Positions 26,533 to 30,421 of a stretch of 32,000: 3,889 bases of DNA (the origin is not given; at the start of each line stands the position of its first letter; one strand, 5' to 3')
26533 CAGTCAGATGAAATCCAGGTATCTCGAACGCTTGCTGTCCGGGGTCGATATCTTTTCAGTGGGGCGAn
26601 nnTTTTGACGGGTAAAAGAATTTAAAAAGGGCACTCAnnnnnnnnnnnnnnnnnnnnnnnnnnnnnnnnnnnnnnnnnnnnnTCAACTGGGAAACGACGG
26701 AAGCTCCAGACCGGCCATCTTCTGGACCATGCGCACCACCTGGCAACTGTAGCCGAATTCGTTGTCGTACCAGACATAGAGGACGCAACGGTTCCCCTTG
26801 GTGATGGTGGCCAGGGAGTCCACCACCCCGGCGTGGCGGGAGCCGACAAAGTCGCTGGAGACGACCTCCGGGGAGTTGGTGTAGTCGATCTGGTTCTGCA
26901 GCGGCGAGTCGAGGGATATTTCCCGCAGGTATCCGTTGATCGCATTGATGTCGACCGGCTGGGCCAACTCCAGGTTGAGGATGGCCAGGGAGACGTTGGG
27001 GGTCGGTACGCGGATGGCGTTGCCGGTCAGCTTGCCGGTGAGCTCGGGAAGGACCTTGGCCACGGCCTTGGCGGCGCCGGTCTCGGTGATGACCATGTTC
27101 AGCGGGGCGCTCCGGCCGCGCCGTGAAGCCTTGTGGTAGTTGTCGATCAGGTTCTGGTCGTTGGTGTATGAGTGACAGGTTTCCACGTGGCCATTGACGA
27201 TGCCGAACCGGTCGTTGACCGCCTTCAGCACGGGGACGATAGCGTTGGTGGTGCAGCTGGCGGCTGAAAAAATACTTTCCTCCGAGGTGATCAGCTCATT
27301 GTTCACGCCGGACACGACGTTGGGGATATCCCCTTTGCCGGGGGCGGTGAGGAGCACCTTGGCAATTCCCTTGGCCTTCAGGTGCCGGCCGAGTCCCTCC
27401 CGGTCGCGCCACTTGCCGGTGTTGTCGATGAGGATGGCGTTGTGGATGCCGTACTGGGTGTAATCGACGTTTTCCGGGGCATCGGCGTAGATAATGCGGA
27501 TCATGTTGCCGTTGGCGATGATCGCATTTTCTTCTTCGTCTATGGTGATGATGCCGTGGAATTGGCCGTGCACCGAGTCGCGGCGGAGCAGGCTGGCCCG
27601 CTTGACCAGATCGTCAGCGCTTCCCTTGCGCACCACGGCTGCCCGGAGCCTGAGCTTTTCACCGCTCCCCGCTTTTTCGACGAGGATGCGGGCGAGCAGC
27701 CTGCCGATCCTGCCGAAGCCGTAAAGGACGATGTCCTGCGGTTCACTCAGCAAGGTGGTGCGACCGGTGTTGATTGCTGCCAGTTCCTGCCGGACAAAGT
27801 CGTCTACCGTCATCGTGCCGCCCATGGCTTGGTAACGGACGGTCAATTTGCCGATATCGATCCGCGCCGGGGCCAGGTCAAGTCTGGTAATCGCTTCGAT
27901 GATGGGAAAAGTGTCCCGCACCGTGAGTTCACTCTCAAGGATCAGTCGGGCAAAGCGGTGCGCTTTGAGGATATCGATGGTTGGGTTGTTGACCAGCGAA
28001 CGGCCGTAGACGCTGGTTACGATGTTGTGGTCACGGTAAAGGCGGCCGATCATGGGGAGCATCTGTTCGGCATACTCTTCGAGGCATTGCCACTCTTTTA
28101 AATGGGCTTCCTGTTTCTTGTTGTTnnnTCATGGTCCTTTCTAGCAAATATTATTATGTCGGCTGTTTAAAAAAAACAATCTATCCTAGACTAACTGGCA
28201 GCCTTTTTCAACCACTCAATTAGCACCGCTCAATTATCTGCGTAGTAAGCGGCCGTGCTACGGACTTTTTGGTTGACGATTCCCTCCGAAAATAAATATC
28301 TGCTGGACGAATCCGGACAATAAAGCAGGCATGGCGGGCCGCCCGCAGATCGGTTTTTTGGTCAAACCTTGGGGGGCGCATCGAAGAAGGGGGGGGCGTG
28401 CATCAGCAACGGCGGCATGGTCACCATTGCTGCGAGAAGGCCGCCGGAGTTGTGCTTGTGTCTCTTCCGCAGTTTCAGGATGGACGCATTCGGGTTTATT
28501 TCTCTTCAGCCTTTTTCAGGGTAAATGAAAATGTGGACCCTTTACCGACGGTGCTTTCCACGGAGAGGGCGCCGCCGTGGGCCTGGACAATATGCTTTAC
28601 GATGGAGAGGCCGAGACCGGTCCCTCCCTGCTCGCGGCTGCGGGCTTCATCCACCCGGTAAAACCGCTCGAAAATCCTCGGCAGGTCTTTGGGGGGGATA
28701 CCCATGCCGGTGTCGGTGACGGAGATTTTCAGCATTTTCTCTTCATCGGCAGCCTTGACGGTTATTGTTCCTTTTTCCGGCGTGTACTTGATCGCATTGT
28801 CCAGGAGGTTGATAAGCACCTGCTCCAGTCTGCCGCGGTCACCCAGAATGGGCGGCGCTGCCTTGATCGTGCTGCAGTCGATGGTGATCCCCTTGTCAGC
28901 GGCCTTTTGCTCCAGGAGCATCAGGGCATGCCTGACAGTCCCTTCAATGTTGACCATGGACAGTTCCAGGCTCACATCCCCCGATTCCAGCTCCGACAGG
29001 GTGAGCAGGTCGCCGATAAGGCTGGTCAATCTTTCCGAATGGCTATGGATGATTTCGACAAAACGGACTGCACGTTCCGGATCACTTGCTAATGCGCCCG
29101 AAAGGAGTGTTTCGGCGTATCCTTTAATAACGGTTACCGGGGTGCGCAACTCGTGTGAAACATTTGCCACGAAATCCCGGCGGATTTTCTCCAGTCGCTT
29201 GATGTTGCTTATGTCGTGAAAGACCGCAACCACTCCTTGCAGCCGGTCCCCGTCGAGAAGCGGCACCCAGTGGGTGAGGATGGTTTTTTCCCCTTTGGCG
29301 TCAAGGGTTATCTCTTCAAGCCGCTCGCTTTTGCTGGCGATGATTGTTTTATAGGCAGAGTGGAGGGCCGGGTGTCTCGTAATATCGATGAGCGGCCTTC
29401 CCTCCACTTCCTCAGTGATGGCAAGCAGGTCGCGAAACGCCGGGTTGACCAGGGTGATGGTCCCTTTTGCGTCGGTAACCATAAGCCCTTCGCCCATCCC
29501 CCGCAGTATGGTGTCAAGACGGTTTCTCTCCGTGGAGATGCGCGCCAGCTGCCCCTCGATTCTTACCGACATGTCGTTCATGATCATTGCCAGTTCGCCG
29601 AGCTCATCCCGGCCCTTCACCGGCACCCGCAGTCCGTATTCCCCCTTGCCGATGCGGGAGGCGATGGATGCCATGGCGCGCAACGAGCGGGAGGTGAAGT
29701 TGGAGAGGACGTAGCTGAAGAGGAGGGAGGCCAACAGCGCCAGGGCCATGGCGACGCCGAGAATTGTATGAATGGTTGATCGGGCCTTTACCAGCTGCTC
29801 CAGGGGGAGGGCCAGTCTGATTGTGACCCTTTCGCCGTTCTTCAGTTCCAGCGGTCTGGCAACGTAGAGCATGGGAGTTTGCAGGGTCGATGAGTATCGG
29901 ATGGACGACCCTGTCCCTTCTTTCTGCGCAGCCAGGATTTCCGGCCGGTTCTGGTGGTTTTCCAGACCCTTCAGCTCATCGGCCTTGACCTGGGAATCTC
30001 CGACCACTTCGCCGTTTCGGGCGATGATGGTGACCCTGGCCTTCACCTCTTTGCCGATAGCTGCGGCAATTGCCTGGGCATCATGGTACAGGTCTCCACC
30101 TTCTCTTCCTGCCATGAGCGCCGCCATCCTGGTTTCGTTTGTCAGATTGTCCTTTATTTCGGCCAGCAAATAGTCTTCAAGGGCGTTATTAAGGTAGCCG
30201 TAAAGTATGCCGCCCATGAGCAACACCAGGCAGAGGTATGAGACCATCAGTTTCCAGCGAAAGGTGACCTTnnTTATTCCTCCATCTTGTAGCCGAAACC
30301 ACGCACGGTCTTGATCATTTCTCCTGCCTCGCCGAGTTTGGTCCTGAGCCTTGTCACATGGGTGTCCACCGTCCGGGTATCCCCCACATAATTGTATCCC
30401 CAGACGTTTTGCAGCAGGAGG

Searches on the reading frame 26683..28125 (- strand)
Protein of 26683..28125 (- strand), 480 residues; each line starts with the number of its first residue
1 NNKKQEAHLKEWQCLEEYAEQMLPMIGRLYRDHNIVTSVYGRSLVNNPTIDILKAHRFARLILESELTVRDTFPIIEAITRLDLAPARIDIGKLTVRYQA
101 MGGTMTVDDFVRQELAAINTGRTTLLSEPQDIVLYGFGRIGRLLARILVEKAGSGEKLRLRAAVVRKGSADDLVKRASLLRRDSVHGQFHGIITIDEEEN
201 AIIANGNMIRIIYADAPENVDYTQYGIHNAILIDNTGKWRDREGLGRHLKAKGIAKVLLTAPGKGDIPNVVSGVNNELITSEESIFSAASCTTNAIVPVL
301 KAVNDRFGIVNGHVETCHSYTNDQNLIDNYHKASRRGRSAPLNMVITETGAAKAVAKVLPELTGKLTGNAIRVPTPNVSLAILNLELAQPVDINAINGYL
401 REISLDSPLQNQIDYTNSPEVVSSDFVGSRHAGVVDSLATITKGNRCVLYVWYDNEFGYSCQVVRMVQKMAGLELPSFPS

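Call 8: search_protein_families(library=pfam, proteins=[window:26683-28125:-], max_evalue=0.00001)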
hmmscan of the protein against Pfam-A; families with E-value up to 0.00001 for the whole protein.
window:26683-28125:- (480 aa): 2 families
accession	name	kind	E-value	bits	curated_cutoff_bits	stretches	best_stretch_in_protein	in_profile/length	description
PF02800.25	Gp_dh_C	-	2.4e-42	144.6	24.4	1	296-453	1-158/158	Glyceraldehyde 3-phosphate dehydrogenase, C-terminal domain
PF00044.30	Gp_dh_N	-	4.9e-18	65.7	31.7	1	131-241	2-100/101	Glyceraldehyde 3-phosphate dehydrogenase, NAD binding domain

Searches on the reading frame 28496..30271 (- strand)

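Call 8: search_protein_families(library=pfam, proteins=[window:28496-30271:-], max_evalue=0.00001)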
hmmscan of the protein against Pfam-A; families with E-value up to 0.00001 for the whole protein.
window:28496-30271:- (591 aa): 9 families
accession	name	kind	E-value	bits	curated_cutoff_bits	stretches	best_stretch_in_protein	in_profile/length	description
PF02518.31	HATPase_c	-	1.8e-35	122.2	26.4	1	477-588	1-110/111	Histidine kinase-, DNA gyrase B-, and HSP90-like ATPase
PF00512.31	HisKA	-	1.4e-20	73.5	26.9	1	364-431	2-66/66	His Kinase A (phospho-acceptor) domain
PF00672.30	HAMP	-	2.6e-11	44.1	25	1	189-239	2-52/53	HAMP domain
PF00989.32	PAS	-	3.3e-11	43.6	22.6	1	251-354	2-113/113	PAS fold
PF16736.11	sCache_like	-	2.6e-10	41.1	27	1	36-145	4-105/117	Single Cache-like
PF13426.13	PAS_9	-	5.9e-08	33.4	27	1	261-355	2-102/103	PAS domain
PF08448.16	PAS_4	-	2e-07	31.6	23.1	1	259-356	4-107/110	PAS fold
PF12860.13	PAS_7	-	4.3e-06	27.3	27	0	258-359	3-112/115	PAS fold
PF14501.12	HATPase_c_5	-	6.9e-06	26.4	22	0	484-573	8-90/102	GHKL domain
